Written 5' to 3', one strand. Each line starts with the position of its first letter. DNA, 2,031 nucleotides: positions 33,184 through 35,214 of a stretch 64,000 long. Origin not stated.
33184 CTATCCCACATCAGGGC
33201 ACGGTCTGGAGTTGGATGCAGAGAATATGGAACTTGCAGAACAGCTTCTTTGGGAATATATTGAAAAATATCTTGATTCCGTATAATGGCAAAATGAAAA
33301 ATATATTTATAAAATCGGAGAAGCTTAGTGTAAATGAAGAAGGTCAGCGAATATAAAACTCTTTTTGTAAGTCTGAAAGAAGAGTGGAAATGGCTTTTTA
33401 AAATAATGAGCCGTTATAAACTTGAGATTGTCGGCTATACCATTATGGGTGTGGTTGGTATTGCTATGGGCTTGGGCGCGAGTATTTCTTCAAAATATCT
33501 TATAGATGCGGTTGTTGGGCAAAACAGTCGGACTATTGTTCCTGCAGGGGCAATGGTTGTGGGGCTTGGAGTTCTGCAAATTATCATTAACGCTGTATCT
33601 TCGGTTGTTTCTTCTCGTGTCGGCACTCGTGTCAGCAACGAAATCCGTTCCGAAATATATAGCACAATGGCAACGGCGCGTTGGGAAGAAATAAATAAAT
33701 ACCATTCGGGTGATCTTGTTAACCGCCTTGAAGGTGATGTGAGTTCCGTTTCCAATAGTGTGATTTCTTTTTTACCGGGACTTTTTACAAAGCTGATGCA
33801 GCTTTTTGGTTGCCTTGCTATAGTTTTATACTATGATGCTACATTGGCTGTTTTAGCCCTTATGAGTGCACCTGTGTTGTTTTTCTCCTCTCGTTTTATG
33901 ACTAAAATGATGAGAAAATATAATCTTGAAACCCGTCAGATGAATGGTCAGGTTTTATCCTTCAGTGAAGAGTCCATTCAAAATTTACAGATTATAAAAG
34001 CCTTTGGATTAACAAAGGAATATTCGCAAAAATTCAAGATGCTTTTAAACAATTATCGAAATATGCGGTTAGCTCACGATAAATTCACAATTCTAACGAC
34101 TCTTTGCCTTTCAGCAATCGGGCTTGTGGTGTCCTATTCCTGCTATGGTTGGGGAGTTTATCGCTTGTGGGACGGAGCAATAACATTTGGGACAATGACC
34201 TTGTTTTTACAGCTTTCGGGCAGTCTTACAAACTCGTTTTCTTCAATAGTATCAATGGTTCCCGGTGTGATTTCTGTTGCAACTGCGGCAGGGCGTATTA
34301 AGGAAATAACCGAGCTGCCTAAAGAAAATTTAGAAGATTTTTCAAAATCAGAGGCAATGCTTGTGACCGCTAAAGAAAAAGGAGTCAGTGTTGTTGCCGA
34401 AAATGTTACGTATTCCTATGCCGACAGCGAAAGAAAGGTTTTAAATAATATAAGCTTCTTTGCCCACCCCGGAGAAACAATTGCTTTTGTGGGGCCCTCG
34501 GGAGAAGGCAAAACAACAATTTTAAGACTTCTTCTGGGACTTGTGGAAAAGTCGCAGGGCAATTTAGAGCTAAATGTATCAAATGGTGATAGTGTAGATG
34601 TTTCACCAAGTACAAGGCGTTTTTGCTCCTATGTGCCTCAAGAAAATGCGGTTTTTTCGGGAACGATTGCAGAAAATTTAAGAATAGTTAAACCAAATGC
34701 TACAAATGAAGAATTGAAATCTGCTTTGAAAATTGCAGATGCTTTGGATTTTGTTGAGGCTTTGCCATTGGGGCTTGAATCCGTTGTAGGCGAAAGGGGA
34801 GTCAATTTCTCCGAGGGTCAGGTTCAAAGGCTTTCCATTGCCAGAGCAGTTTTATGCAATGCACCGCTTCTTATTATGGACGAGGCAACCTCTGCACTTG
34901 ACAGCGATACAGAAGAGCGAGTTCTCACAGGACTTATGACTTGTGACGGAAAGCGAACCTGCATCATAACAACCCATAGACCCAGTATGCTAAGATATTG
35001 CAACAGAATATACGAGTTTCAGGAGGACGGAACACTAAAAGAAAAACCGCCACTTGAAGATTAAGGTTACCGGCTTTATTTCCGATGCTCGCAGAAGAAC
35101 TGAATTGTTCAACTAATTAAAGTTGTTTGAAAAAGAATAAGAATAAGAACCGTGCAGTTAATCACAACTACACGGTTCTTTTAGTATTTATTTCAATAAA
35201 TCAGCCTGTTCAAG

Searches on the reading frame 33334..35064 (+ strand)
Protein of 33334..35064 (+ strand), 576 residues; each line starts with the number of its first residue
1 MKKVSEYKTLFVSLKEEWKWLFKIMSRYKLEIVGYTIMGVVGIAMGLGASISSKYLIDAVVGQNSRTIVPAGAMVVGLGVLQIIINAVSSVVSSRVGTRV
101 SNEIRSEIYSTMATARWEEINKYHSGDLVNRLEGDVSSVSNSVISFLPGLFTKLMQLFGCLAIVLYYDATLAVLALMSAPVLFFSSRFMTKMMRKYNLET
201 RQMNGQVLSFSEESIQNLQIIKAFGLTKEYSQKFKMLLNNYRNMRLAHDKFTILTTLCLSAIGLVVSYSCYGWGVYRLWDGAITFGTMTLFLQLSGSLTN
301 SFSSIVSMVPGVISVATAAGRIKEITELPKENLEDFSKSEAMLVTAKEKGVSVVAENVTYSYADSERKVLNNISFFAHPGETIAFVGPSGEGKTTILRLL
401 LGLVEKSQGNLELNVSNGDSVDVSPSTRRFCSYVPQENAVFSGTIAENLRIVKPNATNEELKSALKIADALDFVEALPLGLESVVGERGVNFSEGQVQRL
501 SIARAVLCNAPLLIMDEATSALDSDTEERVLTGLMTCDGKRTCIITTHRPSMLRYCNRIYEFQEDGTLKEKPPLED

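Call 91: search_protein_families(library=pfam, proteins=[window:33334-35064:+], max_evalue=0.00001)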
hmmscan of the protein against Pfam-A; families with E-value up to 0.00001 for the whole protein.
window:33334-35064:+ (576 aa): 2 families
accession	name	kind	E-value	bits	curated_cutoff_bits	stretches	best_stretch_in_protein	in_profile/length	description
PF00664.28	ABC_membrane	-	1.5e-33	117.1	28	1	35-301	4-273/274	ABC transporter transmembrane region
PF00005.33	ABC_tran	-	1.8e-26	93.8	25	1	370-520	1-137/137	ABC transporter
